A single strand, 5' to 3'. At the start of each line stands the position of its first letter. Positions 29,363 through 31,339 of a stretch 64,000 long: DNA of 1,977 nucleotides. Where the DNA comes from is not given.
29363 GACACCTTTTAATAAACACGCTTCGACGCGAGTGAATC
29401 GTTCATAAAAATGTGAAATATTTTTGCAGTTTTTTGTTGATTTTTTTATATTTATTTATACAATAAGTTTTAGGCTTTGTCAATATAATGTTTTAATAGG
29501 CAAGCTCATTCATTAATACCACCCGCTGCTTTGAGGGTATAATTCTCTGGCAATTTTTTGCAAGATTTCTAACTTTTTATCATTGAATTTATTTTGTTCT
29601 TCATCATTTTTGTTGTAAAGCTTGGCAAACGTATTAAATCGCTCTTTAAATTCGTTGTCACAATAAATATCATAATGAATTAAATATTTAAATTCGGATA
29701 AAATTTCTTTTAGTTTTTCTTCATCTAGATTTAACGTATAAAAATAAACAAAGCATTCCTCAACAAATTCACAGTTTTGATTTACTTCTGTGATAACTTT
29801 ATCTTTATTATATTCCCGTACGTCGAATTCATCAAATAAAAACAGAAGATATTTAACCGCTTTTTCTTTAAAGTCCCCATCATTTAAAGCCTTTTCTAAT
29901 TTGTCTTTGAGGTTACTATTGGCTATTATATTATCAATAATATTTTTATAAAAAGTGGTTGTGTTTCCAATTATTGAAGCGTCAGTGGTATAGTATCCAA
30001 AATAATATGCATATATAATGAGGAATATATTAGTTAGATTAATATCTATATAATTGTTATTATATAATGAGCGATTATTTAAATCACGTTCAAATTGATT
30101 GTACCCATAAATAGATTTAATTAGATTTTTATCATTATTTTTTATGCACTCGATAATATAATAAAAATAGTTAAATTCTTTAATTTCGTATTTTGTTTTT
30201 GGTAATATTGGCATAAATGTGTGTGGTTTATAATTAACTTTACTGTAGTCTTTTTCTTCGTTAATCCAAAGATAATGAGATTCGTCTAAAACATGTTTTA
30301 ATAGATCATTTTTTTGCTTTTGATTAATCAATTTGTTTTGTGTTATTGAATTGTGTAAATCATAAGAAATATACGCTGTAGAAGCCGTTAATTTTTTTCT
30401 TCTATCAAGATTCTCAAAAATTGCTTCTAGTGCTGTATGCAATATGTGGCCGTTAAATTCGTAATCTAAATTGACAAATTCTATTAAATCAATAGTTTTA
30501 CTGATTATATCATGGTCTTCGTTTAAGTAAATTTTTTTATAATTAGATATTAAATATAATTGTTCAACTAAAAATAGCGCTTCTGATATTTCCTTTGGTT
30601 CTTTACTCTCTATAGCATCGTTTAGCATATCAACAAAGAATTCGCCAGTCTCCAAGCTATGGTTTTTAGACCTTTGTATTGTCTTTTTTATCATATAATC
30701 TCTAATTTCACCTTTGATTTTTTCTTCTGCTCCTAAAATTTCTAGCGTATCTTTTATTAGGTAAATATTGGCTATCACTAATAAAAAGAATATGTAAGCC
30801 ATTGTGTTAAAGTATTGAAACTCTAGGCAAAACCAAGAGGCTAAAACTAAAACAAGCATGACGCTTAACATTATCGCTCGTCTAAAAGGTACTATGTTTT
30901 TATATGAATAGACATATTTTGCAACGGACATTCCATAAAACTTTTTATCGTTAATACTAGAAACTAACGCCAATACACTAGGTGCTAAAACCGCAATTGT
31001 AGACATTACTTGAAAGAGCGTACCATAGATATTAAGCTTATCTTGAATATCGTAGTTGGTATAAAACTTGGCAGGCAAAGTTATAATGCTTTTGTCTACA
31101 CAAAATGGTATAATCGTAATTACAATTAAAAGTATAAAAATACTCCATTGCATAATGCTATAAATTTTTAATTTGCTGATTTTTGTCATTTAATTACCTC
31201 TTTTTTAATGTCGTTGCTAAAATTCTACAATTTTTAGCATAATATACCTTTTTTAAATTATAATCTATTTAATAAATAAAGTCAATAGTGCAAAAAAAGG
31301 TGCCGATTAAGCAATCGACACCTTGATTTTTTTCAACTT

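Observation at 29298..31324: Single-gene cassette bracketed by a duplicated 73-nt terminator+promoter unit, splitting a TCS-ABC module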

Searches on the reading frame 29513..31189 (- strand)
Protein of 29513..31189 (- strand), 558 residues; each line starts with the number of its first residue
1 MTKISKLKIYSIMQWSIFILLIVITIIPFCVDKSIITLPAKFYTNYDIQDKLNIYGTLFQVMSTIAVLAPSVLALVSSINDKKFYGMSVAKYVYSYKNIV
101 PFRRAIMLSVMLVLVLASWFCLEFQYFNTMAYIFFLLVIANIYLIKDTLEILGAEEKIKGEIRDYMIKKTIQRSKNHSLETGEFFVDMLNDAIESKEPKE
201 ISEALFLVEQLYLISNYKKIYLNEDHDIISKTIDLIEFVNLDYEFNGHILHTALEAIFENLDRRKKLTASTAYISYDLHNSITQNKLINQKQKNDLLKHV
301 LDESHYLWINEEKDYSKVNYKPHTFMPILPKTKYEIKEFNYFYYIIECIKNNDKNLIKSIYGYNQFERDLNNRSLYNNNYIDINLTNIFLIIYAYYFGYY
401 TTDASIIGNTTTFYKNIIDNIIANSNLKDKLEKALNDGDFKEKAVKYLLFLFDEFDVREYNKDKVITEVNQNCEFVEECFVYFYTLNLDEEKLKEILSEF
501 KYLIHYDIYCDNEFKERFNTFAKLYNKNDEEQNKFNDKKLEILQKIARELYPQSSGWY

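Call 6: search_protein_families(library=pfam, proteins=[window:29513-31189:-], max_evalue=0.01)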
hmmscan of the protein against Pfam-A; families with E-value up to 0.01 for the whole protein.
window:29513-31189:- (558 aa): 0 families

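Call 11: find_encoding_contigs(protein=window:29513-31189:-, flank=10000, max_places=10)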
Protein window:29513-31189:- (558 aa): 1 contig read that carries it; 1 place shown.
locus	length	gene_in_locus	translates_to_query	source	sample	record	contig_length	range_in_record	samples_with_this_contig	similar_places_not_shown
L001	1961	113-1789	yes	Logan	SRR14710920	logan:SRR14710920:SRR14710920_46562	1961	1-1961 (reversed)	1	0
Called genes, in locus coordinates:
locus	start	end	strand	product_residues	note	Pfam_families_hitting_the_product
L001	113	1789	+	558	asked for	-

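Call 13: search_protein_families(library=padloc, proteins=[window:29513-31189:-], max_evalue=1)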
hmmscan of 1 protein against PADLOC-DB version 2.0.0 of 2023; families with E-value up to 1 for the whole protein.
window:29513-31189:- (558 aa): 0 families

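Call 14: search_protein_families(library=ncbifam, proteins=[window:29513-31189:-], max_evalue=0.01)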
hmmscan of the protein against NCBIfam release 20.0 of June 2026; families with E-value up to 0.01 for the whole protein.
window:29513-31189:- (558 aa): 0 families

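Call 15: find_homologous_proteins(query=window:29513-31189:-, max_evalue=0.001)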
Query window:29513-31189:- (558 aa): 1 proteins with E <= 0.001 among 8000 candidates.
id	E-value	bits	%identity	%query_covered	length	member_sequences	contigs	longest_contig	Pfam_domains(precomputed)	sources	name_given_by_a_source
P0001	0.0e+0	1222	100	100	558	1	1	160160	-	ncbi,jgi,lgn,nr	ncbi:MAG: hypothetical protein LBM38_00420 [Clostridiales bacterium]|jgi:hypothetical protein|nr:hyp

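Call 22: search_protein_representatives(protein=window:29513-31189:-)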
Query: 558 residues. Proteins with E-value up to 0.001 (for the whole library): 76; up to 1e-10: 6; up to 1e-30: 1. The best 76 are listed.
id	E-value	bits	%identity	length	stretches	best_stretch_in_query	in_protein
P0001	0.0e+00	1222.0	100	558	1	1-558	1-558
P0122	2.8e-25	105.6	30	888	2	11-178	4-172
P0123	1.1e-13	67.4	25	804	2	10-168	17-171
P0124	1.5e-12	63.6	30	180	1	6-177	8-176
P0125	8.5e-12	61.2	26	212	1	14-190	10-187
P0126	1.7e-11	60.1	30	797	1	45-172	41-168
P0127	1.1e-10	57.5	28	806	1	38-400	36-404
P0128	1.8e-10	56.8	26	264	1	28-168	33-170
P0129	3.6e-10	55.8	33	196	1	48-167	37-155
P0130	3.7e-10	55.8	33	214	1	9-155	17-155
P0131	4.5e-10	55.5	27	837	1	12-238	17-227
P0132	6.4e-10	55.0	25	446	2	48-168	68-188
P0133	1.3e-09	53.9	30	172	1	6-158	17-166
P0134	2.5e-09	53.0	30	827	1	18-239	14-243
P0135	2.7e-09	52.9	29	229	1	49-171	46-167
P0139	6.7e-09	51.6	25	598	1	15-400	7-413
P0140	7.7e-09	51.4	26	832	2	6-174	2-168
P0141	9.0e-09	51.2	23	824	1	18-210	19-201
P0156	9.0e-08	47.9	22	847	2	13-285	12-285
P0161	1.6e-07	47.1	23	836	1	11-400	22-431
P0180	3.3e-05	39.4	21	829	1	10-362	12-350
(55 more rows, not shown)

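Call 23: search_protein_families(library=pfam, proteins=[P0122, P0123, P0126, P0127, P0131, P0134, P0139, P0140, P0161, P0156], max_evalue=0.01)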
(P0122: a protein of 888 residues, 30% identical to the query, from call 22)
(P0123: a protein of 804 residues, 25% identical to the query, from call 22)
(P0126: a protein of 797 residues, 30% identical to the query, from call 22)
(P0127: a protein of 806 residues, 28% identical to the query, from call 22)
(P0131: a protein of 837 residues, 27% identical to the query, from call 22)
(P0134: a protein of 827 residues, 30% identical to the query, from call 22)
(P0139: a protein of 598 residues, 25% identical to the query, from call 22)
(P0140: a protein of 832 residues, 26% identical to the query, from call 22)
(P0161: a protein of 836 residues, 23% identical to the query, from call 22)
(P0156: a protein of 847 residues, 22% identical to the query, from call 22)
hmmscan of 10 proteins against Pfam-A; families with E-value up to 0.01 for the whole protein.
P0122 (888 aa): 0 families

P0123 (804 aa): 0 families

P0126 (797 aa): 0 families

P0127 (806 aa): 0 families

P0131 (837 aa): 0 families

P0134 (827 aa): 0 families

P0139 (598 aa): 0 families

P0140 (832 aa): 0 families

P0161 (836 aa): 0 families

P0156 (847 aa): 0 families

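Call 25: search_protein_families(library=padloc, proteins=[P0122, P0123, P0127, P0131, P0134, P0139, P0140, P0161, P0156, P0180], max_evalue=0.1)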
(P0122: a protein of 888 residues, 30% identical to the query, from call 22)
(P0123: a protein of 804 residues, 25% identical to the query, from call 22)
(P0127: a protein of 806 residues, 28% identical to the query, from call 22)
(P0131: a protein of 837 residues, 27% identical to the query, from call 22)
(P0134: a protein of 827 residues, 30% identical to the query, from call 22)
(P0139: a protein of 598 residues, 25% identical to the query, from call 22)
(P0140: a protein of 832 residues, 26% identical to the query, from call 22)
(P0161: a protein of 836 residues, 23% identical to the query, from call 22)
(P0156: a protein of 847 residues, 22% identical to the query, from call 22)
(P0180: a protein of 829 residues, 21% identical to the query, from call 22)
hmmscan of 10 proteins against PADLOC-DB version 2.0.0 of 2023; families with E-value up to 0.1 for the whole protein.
P0122 (888 aa): 1 family
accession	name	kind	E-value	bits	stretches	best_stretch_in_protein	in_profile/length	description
PDLC01063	Csx1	-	0.0063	14.6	1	768-826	38-97/167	Type I associated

P0123 (804 aa): 0 families

P0127 (806 aa): 1 family
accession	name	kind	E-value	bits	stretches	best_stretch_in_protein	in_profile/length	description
PDLC01501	Cas11e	-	0.025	12.6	1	198-243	107-152/188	CAS-I-E; effector_SS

P0131 (837 aa): 0 families

P0134 (827 aa): 0 families

P0139 (598 aa): 0 families

P0140 (832 aa): 0 families

P0161 (836 aa): 0 families

P0156 (847 aa): 1 family
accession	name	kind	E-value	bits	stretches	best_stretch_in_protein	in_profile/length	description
PDLC00610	ZorB1|ZorB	-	0.0079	13.8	1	121-177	21-83/254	MotB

P0180 (829 aa): 0 families

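Call 26: search_protein_families(library=phrogs, proteins=[window:29513-31189:-, P0122, P0123, P0127, P0131, P0134, P0139, P0140, P0161, P0156], max_evalue=0.1)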
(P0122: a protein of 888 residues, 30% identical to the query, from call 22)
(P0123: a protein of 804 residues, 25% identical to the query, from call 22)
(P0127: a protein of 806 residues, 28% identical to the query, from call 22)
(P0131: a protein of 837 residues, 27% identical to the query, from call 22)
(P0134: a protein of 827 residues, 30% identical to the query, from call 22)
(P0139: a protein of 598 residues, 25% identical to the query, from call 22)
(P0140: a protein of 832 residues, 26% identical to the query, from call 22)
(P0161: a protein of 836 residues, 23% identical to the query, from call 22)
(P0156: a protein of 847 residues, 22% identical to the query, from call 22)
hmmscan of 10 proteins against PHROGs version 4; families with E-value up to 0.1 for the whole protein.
window:29513-31189:- (558 aa): 0 families

P0122 (888 aa): 0 families

P0123 (804 aa): 0 families

P0127 (806 aa): 0 families

P0131 (837 aa): 0 families

P0134 (827 aa): 2 families
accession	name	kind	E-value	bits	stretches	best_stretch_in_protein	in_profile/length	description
phrog_27774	-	unknown function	0.083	14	0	756-772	18-34/67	-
phrog_11091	-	head and packaging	0.085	13.8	0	354-394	38-80/167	Hoc-like head decoration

P0139 (598 aa): 1 family
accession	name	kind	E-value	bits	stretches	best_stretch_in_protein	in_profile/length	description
phrog_16147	-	unknown function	0.07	14.6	0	139-170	14-45/84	-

P0140 (832 aa): 0 families

P0161 (836 aa): 0 families

P0156 (847 aa): 1 family
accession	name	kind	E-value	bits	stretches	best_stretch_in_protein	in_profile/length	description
phrog_31910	-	unknown function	0.00057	20.9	1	122-242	11-132/162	-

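Call 34: find_encoding_contigs(protein=P0122, flank=8000, max_places=4)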
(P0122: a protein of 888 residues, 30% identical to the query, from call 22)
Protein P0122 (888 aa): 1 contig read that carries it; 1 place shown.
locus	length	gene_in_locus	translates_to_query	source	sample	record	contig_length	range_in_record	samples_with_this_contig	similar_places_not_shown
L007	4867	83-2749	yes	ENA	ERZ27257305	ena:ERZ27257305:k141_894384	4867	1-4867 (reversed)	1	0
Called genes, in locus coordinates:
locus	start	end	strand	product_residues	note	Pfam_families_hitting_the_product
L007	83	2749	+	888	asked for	-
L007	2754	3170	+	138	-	PF01894:YjbQ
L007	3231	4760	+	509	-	PF02687:FtsX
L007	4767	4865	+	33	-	?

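Call 46: find_related_loci(query=A2, collection=genome_contigs, flank=8000)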
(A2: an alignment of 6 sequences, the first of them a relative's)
Query A2 (806 aa) in genome_contigs; peptide patterns used: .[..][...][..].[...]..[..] (x = any residue, [..] = any of these).
252 stretches matched a pattern, but none encodes a relative of the query by tblastn (E <= 1e-3).

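Call 47: list_cluster_members(proteins=[P0122, P0123, P0126, P0127, P0131, P0134, P0140, P0141, P0161, P0156])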
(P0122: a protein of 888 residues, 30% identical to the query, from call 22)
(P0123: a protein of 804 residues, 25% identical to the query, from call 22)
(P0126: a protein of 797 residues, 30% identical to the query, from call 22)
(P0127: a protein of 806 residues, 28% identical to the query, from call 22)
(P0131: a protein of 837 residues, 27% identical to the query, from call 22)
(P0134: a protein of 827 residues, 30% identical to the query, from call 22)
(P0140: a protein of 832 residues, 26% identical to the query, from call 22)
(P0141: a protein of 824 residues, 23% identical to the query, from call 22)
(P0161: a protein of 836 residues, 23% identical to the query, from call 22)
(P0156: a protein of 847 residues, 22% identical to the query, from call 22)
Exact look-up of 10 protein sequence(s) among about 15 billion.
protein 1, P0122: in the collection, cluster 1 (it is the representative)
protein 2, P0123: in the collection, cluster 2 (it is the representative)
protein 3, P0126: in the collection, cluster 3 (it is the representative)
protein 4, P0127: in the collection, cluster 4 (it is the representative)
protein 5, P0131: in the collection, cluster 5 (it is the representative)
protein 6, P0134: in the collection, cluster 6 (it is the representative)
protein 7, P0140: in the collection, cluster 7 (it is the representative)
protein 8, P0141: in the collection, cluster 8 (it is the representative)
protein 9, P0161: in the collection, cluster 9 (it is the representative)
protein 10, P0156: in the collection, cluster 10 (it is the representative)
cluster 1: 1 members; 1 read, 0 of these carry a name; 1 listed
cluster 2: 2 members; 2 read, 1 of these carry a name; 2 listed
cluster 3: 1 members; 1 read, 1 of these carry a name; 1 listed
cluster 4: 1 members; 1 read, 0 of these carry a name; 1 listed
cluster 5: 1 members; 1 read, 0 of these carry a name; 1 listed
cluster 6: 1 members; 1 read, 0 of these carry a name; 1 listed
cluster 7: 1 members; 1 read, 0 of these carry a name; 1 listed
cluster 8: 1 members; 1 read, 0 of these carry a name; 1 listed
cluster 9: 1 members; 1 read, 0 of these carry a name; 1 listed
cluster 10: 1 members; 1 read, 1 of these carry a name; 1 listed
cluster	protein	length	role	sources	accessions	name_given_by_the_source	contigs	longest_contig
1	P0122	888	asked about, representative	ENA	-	-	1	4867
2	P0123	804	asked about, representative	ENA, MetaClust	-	\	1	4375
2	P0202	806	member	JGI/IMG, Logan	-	-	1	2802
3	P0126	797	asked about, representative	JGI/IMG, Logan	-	hypothetical protein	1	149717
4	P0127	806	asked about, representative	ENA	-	-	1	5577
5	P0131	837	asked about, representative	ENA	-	-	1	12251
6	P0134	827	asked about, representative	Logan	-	-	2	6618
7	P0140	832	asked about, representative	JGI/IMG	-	-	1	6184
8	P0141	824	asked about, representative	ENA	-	-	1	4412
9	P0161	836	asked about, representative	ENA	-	-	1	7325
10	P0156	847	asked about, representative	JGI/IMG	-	hypothetical protein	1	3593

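Call 48: find_related_loci(query=A2, collection=viral_contigs, flank=8000)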
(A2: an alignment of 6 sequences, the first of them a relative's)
Query A2 (806 aa) in viral_contigs; peptide patterns used: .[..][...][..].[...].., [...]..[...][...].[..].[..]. (x = any residue, [..] = any of these).
317 stretches matched a pattern, but none encodes a relative of the query by tblastn (E <= 1e-3).

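Call 49: find_encoding_contigs(protein=P0126, flank=8000, max_places=2)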
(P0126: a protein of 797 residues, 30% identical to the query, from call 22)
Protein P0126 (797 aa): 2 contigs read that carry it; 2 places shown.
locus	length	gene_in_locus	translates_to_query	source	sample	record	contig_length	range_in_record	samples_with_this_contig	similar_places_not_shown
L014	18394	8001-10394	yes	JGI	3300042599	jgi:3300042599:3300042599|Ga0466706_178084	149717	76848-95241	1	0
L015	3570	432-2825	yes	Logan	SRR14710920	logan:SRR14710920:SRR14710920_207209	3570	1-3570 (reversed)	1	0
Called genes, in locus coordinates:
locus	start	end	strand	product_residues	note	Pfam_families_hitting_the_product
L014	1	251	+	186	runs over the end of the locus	PF00009:GTP_EFTU (faint), PF02421:FeoB_N, PF03193:RsgA_GTPase (faint), PF00350:Dynamin_N (faint), PF01926:MMR_HSR1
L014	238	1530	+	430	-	PF00278:Orn_DAP_Arg_deC, PF02784:Orn_Arg_deC_N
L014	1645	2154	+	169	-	PF03602:Cons_hypoth95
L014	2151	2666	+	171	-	PF01467:CTP_transf_like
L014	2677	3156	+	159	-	PF28068:Scy (weak)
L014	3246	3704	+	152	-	PF01668:SmpB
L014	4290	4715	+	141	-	-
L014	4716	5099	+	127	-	-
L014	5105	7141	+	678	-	PF03415:Peptidase_C11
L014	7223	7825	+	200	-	PF01909:NTP_transf_2, PF18765:Polbeta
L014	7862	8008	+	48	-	-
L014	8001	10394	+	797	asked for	-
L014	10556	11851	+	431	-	PF02743:dCache_1, PF22673:MCP-like_PDC_1, PF02743:dCache_1, PF22673:MCP-like_PDC_1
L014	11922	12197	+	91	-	PF12116:SpoIIID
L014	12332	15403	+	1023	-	PF08447:PAS_3 (faint), PF01590:GAF (weak), PF00512:HisKA, PF02518:HATPase_c, PF00072:Response_reg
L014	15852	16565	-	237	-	-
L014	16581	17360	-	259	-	PF09553:RE_Eco47II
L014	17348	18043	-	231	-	PF00145:DNA_methylase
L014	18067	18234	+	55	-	-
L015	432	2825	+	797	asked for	-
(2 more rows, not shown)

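Call 50: find_encoding_contigs(protein=P0131, flank=8000, max_places=2)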
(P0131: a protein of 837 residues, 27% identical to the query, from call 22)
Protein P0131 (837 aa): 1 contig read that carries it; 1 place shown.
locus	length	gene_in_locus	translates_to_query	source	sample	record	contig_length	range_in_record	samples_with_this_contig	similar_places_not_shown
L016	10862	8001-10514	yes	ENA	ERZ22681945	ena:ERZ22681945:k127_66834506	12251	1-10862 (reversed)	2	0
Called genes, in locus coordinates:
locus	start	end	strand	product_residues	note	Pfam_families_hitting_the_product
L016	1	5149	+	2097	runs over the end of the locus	PF24883:NPHP3_N (weak), PF05729:NACHT (faint)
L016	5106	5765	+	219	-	-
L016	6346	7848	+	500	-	PF00078:RVT_1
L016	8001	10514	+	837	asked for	-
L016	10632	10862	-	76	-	?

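Call 71: predict_structure(alignment_id=A5)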
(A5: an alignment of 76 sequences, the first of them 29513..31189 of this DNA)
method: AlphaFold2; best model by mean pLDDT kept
length: 558 residues; sequences in the alignment: 76
mean_pLDDT: 84.4   pTM: 0.75
mean pLDDT of the five models: 84.4, 83.0, 81.5, 81.3, 81.2
residues with pLDDT >= 90: 254; 70-90: 227; 50-70: 57; < 50: 20
segments of 3 or more residues with pLDDT < 50: 322-326, 370-372, 459-461, 556-558
pLDDT, mean of each block of 10 residues (from residue 1): 71 92 94 94 86 96 95 87 89 89 93 97 96 96 94 92 87 63 87 94 94 93 85 96 82 90 84 94 96 93 89 61 56 87 92 91 58 54 87 90 82 91 85 85 84 69 53 75 77 83 71 88 82 87 90 57
secondary structure, 60 per line:
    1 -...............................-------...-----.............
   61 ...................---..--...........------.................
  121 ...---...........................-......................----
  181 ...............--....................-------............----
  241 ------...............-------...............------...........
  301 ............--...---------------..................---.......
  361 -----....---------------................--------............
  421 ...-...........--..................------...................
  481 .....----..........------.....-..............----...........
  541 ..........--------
elements in order: H2-32 H48-79 H89-97 H104-123 H127-153 H155-176 H181-195 H198-217 H225-236 H247-261 H269-283 H290-312 H333-350 H354-360 H366-369 H385-400 H409-423 H425-435 H438-455 H462-485 H490-499 H506-510 H512-525 H530-550

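Call 76: fold_search(model_id=the predicted structure, library=pdb)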
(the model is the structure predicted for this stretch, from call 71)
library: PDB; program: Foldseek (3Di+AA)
matches with E <= 10: 528; with E <= 0.001: 0
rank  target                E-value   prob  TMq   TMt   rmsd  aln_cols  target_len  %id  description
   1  8ga7                  2.0e-02  0.51  0.12  0.13  29.3       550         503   12  Geometrically programmable nanomaterial construction using regularized protein building blocks (released 2024-03-13)
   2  5k7v_A                2.2e-02  0.82  0.13  0.20  18.4       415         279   10  Computational Design of Self-Assembling Cyclic Protein Homooligomers (released 2017-04-12)
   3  5dis_A                5.9e-02  0.44  0.16  0.11  26.9       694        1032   11  Crystal structure of a CRM1-RanGTP-SPN1 export complex bound to a 113 amino acid FG-repeat containing fragment of Nup2 (released 2015-11-04)
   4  8cwy_A                7.8e-02  0.82  0.19  0.22  22.9       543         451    9  Accurate computational design of genetically encoded 3D protein crystals (released 2023-11-01)
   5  1qz7_A                9.1e-02  0.63  0.20  0.21  19.4       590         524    9  Beta-catenin binding domain of Axin in complex with beta-catenin (released 2003-11-18)
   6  3msv_B                9.5e-02  0.66  0.15  0.21  18.6       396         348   11  The hypoxic regulator of sterol synthesis Nro1 is a nuclear import adaptor (released 2011-04-20)
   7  3msv_A                9.5e-02  0.54  0.15  0.20  20.2       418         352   14  The hypoxic regulator of sterol synthesis Nro1 is a nuclear import adaptor (released 2011-04-20)
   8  7uzf_P                1.2e-01  0.72  0.19  0.24  19.0       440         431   10  Rat Kidney V-ATPase with SidK, State 1 (released 2023-11-22)
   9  5xbk_B                1.2e-01  0.66  0.18  0.23  18.0       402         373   12  Crystal structure of human Importin4 (released 2018-02-14)
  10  4yjl_A                1.2e-01  0.77  0.18  0.25  13.2       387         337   11  Crystal structure of APC-ARM in complexed with Amer1-A2 (released 2016-03-09)
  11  8t83                  1.2e-01  0.54  0.15  0.11  18.5       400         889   12  X-ray crystal structure of PfA-M1(M462K) (released 2024-06-26)
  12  6gx9_A                1.3e-01  0.47  0.18  0.12  29.3       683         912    9  Crystal structure of the TNPO3 - CPSF6 RSLD complex (released 2019-03-13)
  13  3wyf_F                1.3e-01  0.30  0.15  0.10  25.3       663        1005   10  Crystal structure of Xpo1p-Yrb2p-Gsp1p-GTP complex (released 2014-11-12)
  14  1i7x_C                1.3e-01  0.47  0.20  0.21  19.1       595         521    8  BETA-CATENIN/E-CADHERIN COMPLEX (released 2001-05-16)
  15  4bsm                  1.3e-01  0.28  0.15  0.10  24.9       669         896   11  Crystal structure of the Nuclear Export Receptor CRM1 (exportin-1) lacking the C-terminal helical extension at 4.5A (released 2013-07-31)
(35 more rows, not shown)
